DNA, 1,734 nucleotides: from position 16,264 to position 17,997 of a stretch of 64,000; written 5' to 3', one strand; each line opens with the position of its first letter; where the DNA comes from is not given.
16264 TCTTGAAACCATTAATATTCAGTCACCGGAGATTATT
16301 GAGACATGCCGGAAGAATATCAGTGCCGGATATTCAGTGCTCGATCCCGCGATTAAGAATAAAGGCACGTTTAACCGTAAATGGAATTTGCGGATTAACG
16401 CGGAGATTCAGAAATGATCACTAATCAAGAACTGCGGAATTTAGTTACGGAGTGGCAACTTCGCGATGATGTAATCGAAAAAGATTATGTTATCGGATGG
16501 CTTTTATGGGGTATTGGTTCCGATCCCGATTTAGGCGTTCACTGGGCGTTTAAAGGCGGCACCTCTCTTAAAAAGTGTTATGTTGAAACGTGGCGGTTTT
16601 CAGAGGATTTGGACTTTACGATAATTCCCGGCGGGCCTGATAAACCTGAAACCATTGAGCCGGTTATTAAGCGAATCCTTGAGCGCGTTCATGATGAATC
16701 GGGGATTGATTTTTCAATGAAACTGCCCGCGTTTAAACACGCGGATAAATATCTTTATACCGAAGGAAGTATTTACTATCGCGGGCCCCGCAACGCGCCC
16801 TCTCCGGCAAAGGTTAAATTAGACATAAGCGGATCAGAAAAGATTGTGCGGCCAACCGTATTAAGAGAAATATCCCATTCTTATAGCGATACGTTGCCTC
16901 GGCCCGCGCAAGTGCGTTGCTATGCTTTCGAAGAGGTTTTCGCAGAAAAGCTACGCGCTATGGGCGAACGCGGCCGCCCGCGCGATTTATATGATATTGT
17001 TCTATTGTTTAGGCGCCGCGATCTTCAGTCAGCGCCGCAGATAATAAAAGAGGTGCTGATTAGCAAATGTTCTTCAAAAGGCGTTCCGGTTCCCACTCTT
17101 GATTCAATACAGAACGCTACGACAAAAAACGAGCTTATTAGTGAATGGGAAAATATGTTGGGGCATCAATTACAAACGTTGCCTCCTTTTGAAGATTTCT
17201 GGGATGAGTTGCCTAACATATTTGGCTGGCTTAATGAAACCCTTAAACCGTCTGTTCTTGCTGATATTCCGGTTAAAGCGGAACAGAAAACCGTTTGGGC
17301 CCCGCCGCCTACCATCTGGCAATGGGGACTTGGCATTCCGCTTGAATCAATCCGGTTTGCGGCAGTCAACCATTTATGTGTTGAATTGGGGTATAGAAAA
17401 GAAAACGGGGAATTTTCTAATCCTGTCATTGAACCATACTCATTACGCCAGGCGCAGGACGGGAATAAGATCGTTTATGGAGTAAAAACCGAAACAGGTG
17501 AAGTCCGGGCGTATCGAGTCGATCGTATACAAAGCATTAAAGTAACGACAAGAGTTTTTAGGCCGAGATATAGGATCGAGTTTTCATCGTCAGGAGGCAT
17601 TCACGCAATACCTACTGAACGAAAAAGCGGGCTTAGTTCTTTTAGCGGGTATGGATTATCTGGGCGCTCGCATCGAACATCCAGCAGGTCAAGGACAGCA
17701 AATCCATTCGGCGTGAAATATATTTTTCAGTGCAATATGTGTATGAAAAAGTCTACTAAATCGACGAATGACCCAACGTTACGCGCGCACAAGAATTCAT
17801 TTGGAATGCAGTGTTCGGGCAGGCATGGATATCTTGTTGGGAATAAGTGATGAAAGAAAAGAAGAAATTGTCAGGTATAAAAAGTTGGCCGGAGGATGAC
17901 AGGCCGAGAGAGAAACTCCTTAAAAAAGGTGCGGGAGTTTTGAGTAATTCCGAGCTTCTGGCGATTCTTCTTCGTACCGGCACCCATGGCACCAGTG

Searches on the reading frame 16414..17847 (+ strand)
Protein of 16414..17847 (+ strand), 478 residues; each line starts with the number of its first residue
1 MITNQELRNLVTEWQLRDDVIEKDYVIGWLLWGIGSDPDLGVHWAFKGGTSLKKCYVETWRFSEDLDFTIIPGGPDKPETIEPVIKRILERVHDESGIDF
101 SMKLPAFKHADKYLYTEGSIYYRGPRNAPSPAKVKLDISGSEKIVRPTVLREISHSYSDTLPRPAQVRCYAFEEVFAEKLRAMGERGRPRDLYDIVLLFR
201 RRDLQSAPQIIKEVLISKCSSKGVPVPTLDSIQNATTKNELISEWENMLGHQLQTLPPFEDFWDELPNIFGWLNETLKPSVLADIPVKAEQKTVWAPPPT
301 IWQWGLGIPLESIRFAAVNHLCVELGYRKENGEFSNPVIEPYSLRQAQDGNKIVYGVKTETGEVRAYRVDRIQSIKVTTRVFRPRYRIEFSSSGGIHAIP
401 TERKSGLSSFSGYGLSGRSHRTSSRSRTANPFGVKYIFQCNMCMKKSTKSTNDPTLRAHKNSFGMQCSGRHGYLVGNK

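Call 3: search_protein_families(library=pfam, proteins=[window:16414-17847:+], max_evalue=1)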
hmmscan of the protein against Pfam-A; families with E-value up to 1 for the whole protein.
window:16414-17847:+ (478 aa): 4 families
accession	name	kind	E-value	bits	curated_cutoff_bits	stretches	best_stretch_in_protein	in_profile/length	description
PF08843.17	AbiEii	-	5.6e-40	138.2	22.5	1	31-264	3-237/238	Nucleotidyl transferase AbiEii toxin, Type IV TA system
PF13280.12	WYL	-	3.9e-08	33.6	21.8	1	310-377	3-70/70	WYL domain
PF21257.3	PHD_ash2p_like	-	0.22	11.8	28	1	426-447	26-47/53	ASH2, PHD zinc finger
PF12556.13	CobS_N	-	0.26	11.5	22.2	1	97-113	17-33/34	Cobaltochelatase CobS subunit N terminal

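Call 4: search_protein_families(library=padloc, proteins=[window:16414-17847:+], max_evalue=0.1)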
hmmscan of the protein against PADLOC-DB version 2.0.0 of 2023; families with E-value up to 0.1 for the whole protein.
window:16414-17847:+ (478 aa): 37 families (the best 25 are shown)
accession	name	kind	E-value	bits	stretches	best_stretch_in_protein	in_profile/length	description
PDLC02317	AbiEii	-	9.1e-121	401.5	1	1-395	1-392/396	AbiEii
PDLC02304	AbiEii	-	1.6e-68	229.4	1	1-269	1-254/260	AbiEii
PDLC02323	AbiEii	-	2.3e-25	87.7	1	1-261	1-238/248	AbiEii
PDLC02294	AbiEii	-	2.4e-22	78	1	11-206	13-193/260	AbiEii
PDLC02306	AbiEii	-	1.5e-19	68.7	1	21-270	18-275/280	AbiEii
PDLC02288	AbiEii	-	3.2e-19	66.9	1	43-278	52-276/294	AbiEii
PDLC02305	AbiEii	-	6.6e-19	66.3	1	2-242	3-234/306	AbiEii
PDLC02289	AbiEii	-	1.5e-18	65.4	1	8-201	19-217/309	AbiEii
PDLC02292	AbiEii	-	1.1e-17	62.8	1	13-232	20-232/283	AbiEii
PDLC02318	AbiEii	-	1.2e-17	62.2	1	24-206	23-190/280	AbiEii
PDLC02303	AbiEii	-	1.3e-16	58.9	1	4-207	3-190/249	AbiEii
PDLC02321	AbiEii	-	3.1e-15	54.6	2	18-70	19-69/296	AbiEii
PDLC02291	AbiEii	-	6.5e-15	53.2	1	40-228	55-227/310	AbiEii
PDLC02297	AbiEii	-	9.8e-15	52.7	1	6-186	7-193/307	AbiEii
PDLC02296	AbiEii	-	8e-14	49.5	1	43-212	45-210/282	AbiEii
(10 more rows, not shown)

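Call 5: search_protein_families(library=ncbifam, proteins=[window:16414-17847:+], max_evalue=0.1)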
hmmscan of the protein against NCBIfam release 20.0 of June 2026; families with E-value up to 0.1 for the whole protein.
window:16414-17847:+ (478 aa): 0 families

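Call 6: find_homologous_proteins(query=window:16414-17847:+, max_evalue=0.00001)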
Query window:16414-17847:+ (478 aa): 6354 proteins with E <= 0.00001 among 8000 candidates; the best 120 are listed.
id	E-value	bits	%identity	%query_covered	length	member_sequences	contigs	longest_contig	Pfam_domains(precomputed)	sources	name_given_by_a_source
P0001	0.0e+0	1119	100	100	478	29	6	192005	PF08843.18,PF13280.13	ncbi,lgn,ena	ncbi:MAG: nucleotidyl transferase AbiEii/AbiGii toxin family protein [Candidatus Omnitrophota bacter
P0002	1.8e-284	962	85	100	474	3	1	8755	PF08843.18,PF13280.13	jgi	-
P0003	7.9e-280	947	81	100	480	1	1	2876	PF08843.18,PF13280.13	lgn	-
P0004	3.6e-278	941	82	100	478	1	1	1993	PF08843.18,PF13280.13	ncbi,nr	ncbi:MAG: nucleotidyl transferase AbiEii/AbiGii toxin family protein [Candidatus Omnitrophota bacter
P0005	1.0e-276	936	81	100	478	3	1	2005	PF08843.18,PF13280.13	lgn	-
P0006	1.1e-276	936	81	100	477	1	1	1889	PF08843.18,PF13280.13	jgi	jgi:predicted nucleotidyltransferase component of viral defense system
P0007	2.1e-274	929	81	100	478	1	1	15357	PF08843.18,PF13280.13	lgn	-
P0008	4.6e-272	921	79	100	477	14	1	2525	PF08843.18,PF13280.13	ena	-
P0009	1.4e-252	857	74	100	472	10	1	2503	PF08843.18,PF13280.13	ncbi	-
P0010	4.6e-252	855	75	100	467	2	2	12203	PF08843.18,PF13280.13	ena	-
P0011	2.5e-251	853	74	100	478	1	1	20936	PF08843.18,PF13280.13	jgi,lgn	jgi:predicted nucleotidyltransferase component of viral defense system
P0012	3.3e-251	852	75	100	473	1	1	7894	PF08843.18,PF13280.13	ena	-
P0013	3.5e-251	852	75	100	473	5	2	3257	PF08843.18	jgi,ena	-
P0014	5.5e-250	848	74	100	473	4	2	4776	PF08843.18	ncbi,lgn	-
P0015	1.3e-249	847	74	100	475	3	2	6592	PF08843.18,PF13280.13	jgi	jgi:predicted nucleotidyltransferase component of viral defense system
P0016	2.5e-247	840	74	100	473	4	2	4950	PF08843.18,PF13280.13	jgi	jgi:predicted nucleotidyltransferase component of viral defense system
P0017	8.8e-246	834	73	100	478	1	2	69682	PF08843.18,PF13280.13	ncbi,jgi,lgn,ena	-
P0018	4.3e-245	832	73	100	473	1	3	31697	PF08843.18,PF13280.13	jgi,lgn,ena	-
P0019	1.8e-244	830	73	100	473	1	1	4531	PF08843.18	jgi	jgi:predicted nucleotidyltransferase component of viral defense system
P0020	2.2e-243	827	78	95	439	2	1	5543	PF08843.18,PF13280.13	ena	-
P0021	6.8e-242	822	73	100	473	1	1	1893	PF08843.18,PF13280.13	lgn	-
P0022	1.0e-241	821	71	100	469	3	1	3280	PF08843.18,PF13280.13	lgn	-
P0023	3.7e-240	816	72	100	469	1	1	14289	PF08843.18,PF13280.13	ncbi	-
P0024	3.2e-239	813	72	100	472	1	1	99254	PF08843.18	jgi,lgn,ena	-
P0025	1.9e-238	810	71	100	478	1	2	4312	PF08843.18,PF13280.13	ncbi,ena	-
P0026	1.2e-237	808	71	100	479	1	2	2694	PF08843.18,PF13280.13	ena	-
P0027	2.4e-237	807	72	100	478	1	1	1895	PF08843.18,PF13280.13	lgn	-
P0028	3.5e-237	806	73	100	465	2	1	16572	PF08843.18,PF13280.13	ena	-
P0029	3.2e-235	800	71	100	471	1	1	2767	PF08843.18,PF13280.13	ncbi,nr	ncbi:MAG: nucleotidyl transferase AbiEii/AbiGii toxin family protein [Candidatus Omnitrophota bacter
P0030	1.9e-231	787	70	100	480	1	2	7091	PF08843.18,PF13280.13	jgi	-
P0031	2.6e-230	783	68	100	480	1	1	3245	PF08843.18,PF13280.13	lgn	-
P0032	2.0e-229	780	71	100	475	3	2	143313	PF08843.18,PF13280.13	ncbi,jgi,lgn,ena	-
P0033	2.1e-229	780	82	84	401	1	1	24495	PF08843.18,PF13280.13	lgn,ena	-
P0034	7.5e-229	779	71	100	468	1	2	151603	PF08843.18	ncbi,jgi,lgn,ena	-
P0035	4.6e-228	776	70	100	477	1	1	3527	PF08843.18,PF13280.13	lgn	-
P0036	1.5e-226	771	70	100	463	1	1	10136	PF08843.18,PF13280.13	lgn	-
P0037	1.1e-225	768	68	100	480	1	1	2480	PF08843.18,PF13280.13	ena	-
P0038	7.9e-225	765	69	100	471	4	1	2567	PF08843.18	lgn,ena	-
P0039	1.4e-223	761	68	100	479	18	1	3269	PF08843.18,PF13280.13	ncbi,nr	ncbi:MAG: nucleotidyl transferase AbiEii/AbiGii toxin family protein [Candidatus Brocadiales bacteri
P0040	1.1e-222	758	68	100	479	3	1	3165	PF08843.18,PF13280.13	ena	-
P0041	3.4e-222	757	67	100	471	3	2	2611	PF08843.18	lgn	-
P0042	1.2e-221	755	67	100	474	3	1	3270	PF08843.18,PF13280.13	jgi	-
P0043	1.2e-220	752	65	100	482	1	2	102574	PF08843.18,PF13280.13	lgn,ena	-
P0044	1.5e-220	751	67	100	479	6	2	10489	PF08843.18,PF13280.13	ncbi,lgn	-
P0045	5.5e-220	749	66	100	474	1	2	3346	PF08843.18,PF13280.13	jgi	jgi:predicted nucleotidyltransferase component of viral defense system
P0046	3.7e-219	747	67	100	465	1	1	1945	PF08843.18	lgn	-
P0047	6.1e-217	739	66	100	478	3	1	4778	PF08843.18,PF13280.13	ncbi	-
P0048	6.7e-217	739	67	100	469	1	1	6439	PF08843.18,PF13280.13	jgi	jgi:predicted nucleotidyltransferase component of viral defense system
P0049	1.3e-216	738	67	100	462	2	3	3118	PF08843.18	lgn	-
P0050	6.4e-215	733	66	100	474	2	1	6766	PF08843.18,PF13280.13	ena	-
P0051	4.0e-214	730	65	100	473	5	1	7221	PF08843.18,PF13280.13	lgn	-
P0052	8.3e-214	729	75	85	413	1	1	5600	PF08843.18,PF13280.13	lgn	-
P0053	1.5e-213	728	66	100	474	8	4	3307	PF08843.18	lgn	-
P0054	4.0e-213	727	65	100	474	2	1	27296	PF08843.18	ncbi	-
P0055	2.7e-212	724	64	100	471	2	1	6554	PF08843.18,PF13280.13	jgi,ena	-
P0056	4.6e-212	723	65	100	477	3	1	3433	PF08843.18,PF13280.13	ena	-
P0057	5.0e-211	720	66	100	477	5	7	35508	PF08843.18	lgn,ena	-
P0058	7.2e-210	716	65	100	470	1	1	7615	PF08843.18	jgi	jgi:predicted nucleotidyltransferase component of viral defense system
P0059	2.5e-209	714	75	85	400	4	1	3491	PF08843.18,PF13280.13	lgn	-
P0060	2.3e-207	708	74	86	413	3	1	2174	PF08843.18,PF13280.13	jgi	-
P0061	2.1e-204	698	74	86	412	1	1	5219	PF08843.18,PF13280.13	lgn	-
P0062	3.0e-204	697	73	85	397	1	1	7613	PF08843.18,PF13280.13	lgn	-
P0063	2.8e-201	688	72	85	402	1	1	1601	PF08843.18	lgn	-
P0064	9.2e-201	686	74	82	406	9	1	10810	PF08843.18,PF13280.13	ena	-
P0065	1.5e-200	685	61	100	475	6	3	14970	PF08843.18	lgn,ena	-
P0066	1.9e-200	685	70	87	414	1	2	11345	PF08843.18,PF13280.13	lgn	-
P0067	2.2e-198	678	72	85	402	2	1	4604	PF08843.18,PF13280.13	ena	-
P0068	1.6e-197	675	60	100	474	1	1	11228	PF08843.18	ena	-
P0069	1.8e-197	675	64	100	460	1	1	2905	PF08843.18,PF13280.13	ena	-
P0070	1.1e-196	673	61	100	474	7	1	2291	PF08843.18,PF13280.13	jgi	-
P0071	1.1e-196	672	71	84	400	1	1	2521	PF08843.18,PF13280.13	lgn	-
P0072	6.3e-196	670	60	100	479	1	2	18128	PF08843.18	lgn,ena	-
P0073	2.7e-195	668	70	85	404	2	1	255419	PF08843.18,PF13280.13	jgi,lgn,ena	-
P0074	6.1e-195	667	71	82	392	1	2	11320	PF08843.18,PF13280.13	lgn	-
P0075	7.1e-194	663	69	85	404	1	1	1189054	PF08843.18,PF13280.13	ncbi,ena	-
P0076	1.5e-193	662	61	100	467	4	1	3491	PF08843.18,PF13280.13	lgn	-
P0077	9.8e-193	659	61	100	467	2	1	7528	PF08843.18,PF13280.13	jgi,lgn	-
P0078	7.3e-192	657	71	82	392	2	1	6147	PF08843.18,PF13280.13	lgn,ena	-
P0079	3.8e-191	654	68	85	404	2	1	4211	PF08843.18,PF13280.13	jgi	-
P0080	1.1e-190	653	68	85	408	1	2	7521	PF08843.18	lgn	-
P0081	1.7e-190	652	71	82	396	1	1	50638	PF08843.18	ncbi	ncbi:MAG: nucleotidyl transferase AbiEii/AbiGii toxin family protein [Candidatus Omnitrophota bacter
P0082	3.7e-190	651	60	100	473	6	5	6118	PF08843.18,PF13280.13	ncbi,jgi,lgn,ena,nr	ncbi:MAG: hypothetical protein COX49_04950 [bacterium (Candidatus Stahlbacteria) CG23_combo_of_CG06-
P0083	8.0e-190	650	68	85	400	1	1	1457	PF08843.18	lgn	-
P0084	2.4e-189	648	58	100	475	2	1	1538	PF08843.18,PF13280.13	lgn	-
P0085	3.8e-189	648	68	84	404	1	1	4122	PF08843.18,PF13280.13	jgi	jgi:predicted nucleotidyltransferase component of viral defense system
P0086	5.6e-189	647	69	82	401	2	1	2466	PF08843.18,PF13280.13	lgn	-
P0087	5.9e-189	647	68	85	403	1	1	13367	PF08843.18,PF13280.13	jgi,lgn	-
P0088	6.8e-189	647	58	100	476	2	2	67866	PF08843.18,PF13280.13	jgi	jgi:predicted nucleotidyltransferase component of viral defense system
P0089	9.4e-189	646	67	82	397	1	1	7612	PF08843.18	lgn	-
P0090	1.0e-188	646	59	100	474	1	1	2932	PF08843.18,PF13280.13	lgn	-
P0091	3.4e-188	645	58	100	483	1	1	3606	PF08843.18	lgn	-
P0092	3.6e-188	644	70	82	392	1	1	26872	PF08843.18,PF13280.13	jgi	jgi:predicted nucleotidyltransferase component of viral defense system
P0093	1.1e-187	643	59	99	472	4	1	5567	PF08843.18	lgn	-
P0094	4.9e-187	641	58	100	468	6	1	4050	PF08843.18,PF13280.13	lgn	-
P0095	2.1e-186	639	59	99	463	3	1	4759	PF08843.18,PF13280.13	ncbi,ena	-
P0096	2.3e-186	638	57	100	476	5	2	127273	PF08843.18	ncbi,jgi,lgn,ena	-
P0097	5.5e-186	637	56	99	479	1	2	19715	PF08843.18,PF13280.13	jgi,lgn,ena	-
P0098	1.3e-185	636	67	85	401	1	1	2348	PF08843.18,PF13280.13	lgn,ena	-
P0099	6.7e-185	634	59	100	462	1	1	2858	PF08843.18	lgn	-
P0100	6.5e-184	630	68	82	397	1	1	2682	PF08843.18,PF13280.13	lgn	-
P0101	1.0e-183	630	68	83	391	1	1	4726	PF08843.18,PF13280.13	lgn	-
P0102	3.7e-183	628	68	82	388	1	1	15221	PF08843.18,PF13280.13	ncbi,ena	-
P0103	1.1e-181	623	56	100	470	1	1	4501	PF08843.18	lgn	-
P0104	8.6e-181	620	59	99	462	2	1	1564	PF08843.18,PF13280.13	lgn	-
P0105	5.1e-180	618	58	100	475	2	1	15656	PF08843.18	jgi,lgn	jgi:predicted nucleotidyltransferase component of viral defense system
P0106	7.2e-179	614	56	100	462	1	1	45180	PF08843.18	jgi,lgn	jgi:predicted nucleotidyltransferase component of viral defense system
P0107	3.2e-178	612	56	99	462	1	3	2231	PF08843.18,PF13280.13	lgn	-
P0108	3.4e-178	612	56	100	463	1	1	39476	PF08843.18,PF13280.13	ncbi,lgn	-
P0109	6.9e-178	611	57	95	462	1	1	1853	PF08843.18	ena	-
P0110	7.0e-178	610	63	85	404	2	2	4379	PF08843.18,PF13280.13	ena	-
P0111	9.5e-178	610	65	85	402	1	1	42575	PF08843.18,PF13280.13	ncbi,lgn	-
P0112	1.5e-177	609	56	99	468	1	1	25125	PF08843.18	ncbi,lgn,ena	-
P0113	3.7e-177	608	57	100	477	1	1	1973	PF08843.18,PF13280.13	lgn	-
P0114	5.3e-176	604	65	82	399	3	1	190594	PF08843.18,PF13280.13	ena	-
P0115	2.2e-175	602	56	100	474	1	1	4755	PF08843.18,PF13280.13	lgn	-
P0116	2.8e-175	602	70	76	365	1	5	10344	PF08843.18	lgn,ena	-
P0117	3.4e-174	598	55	100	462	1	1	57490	PF08843.18,PF13280.13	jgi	jgi:predicted nucleotidyltransferase component of viral defense system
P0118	9.0e-174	597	55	99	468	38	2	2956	PF08843.18,PF13280.13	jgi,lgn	-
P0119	9.5e-174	597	56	100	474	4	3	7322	PF08843.18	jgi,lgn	-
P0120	7.7e-173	594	56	100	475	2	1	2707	PF08843.18,PF13280.13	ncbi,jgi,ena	-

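Call 10: search_solved_structures(query=window:16414-17847:+, max_evalue=1, show_alignments=2)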
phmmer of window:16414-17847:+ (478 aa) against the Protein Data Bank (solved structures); distinct sequences matched with E-value up to 1: 2.
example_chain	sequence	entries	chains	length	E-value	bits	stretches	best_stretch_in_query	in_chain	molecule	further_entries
6y56_A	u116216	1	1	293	0.043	15.8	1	44-70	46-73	Uncharacterized protein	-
4b50_A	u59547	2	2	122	0.49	12.3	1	271-308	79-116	2H10 LLAMA VHH | 2H10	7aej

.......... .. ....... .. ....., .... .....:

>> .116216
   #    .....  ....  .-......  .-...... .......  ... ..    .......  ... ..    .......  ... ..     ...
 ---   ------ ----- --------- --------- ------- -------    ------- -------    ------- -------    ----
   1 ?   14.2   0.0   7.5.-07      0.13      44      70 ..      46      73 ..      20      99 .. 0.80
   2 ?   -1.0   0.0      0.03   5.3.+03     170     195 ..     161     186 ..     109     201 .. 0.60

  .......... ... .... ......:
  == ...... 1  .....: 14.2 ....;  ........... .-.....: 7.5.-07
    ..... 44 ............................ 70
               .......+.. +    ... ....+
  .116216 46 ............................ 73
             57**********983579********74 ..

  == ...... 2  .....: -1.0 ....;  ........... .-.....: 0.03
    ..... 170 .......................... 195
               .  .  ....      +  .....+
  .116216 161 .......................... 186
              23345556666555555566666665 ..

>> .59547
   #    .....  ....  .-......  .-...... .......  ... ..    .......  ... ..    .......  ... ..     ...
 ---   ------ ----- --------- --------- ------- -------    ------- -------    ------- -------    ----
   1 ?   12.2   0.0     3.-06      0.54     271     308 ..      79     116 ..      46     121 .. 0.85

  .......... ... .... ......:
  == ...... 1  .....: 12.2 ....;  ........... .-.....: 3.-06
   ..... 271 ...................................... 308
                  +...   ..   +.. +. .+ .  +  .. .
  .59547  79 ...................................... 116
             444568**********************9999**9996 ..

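Call 21: find_encoding_contigs(protein=P0001, flank=8000, max_places=4)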
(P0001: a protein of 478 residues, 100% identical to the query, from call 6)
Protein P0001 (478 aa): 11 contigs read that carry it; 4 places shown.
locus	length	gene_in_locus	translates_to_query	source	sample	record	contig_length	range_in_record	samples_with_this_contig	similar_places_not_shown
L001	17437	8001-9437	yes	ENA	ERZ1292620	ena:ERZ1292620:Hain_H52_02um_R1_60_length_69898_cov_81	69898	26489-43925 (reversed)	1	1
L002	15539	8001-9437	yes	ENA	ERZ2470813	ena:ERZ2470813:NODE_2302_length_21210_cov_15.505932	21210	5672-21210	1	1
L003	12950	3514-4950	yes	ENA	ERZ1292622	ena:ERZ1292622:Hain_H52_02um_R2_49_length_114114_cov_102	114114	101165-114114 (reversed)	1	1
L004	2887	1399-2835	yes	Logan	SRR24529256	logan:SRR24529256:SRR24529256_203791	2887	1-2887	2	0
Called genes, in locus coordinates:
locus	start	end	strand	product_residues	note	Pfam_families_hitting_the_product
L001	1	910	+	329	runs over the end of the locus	PF00146:NADHdh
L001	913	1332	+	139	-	PF12838:Fer4_7, PF12797:Fer4_2 (faint), PF13183:Fer4_8 (faint), PF13237:Fer4_10 (weak), PF14697:Fer4_21, PF13187:Fer4_9 (weak), PF13484:Fer4_16 (faint), PF00037:Fer4 (weak)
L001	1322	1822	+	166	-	PF00499:Oxidored_q3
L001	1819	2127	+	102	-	PF00420:Oxidored_q2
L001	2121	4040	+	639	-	PF00662:Proton_antipo_N, PF00361:Proton_antipo_M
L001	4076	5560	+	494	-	PF00361:Proton_antipo_M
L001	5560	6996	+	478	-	PF00361:Proton_antipo_M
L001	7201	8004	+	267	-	PF13338:AbiEi_4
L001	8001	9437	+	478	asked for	PF08843:AbiEii, PF13280:WYL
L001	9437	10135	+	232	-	PF20582:UPF0758_N, PF04002:RadC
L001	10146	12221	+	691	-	PF13588:HSDR_N_2, PF02384:N6_Mtase, PF07669:Eco57I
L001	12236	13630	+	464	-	PF01420:Methylase_S (faint)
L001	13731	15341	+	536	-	PF02810:SEC-C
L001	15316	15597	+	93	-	-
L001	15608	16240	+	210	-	-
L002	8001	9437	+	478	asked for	PF08843:AbiEii, PF13280:WYL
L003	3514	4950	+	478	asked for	PF08843:AbiEii, PF13280:WYL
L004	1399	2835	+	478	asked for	PF08843:AbiEii, PF13280:WYL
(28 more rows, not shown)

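Call 22: find_encoding_contigs(protein=P0096, flank=6000, max_places=2)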
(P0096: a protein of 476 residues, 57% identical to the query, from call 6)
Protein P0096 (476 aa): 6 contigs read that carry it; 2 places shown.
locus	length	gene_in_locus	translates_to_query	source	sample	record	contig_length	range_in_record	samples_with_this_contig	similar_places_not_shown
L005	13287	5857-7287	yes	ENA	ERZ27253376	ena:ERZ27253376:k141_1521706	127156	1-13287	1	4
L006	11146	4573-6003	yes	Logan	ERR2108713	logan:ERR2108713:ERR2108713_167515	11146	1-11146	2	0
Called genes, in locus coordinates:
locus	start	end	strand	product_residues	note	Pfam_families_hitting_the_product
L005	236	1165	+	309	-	PF00551:Formyl_trans_N, PF02911:Formyl_trans_C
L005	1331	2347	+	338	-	PF01087:GalP_UDP_transf (weak), PF02744:GalP_UDP_tr_C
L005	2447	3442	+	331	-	PF01087:GalP_UDP_transf, PF16268:DUF4921, PF16285:DUF4931_N, PF02744:GalP_UDP_tr_C, PF11969:DcpS_C (weak), PF01230:HIT (weak)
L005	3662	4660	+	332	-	PF00044:Gp_dh_N, PF02800:Gp_dh_C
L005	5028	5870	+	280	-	-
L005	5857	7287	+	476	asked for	PF08843:AbiEii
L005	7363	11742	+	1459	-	-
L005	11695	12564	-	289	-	PF02219:MTHFR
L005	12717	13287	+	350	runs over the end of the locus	PF01370:Epimerase, PF04321:RmlD_sub_bind (weak), PF16363:GDP_Man_Dehyd, PF07993:NAD_binding_4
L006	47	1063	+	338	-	PF01087:GalP_UDP_transf (weak), PF02744:GalP_UDP_tr_C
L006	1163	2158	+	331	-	PF01087:GalP_UDP_transf, PF16268:DUF4921, PF16285:DUF4931_N, PF02744:GalP_UDP_tr_C, PF11969:DcpS_C (weak), PF01230:HIT (weak)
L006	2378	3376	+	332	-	PF00044:Gp_dh_N, PF02800:Gp_dh_C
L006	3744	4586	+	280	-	-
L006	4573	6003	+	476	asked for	PF08843:AbiEii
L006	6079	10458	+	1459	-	-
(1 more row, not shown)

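Call 23: find_encoding_contigs(protein=P0075, flank=6000, max_places=2)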
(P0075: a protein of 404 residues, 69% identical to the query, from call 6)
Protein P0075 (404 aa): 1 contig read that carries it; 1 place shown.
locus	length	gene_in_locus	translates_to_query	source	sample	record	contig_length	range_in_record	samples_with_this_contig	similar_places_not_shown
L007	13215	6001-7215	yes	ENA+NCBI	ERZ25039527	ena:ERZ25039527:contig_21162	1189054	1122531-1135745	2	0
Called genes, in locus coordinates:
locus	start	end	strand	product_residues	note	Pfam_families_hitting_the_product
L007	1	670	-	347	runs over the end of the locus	PF13421:Band_7_1, PF01145:Band_7, PF17032:Zn_ribbon_15 (faint), PF12773:DZR, PF13240:Zn_Ribbon_1 (weak)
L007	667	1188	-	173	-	-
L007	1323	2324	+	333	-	PF00044:Gp_dh_N, PF02800:Gp_dh_C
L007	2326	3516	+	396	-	PF00162:PGK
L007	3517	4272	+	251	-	PF00121:TIM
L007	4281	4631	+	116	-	PF03840:SecG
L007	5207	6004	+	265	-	PF13338:AbiEi_4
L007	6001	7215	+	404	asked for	PF08843:AbiEii, PF13280:WYL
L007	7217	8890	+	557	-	PF13175:AAA_15, PF13476:AAA_23, PF13304:AAA_21, PF02463:SMC_N (weak)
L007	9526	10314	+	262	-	-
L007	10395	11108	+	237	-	PF12844:HTH_19 (weak), PF13413:HTH_25, PF13464:RodZ_C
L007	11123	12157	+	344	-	-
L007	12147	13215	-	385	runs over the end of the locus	PF01663:Phosphodiest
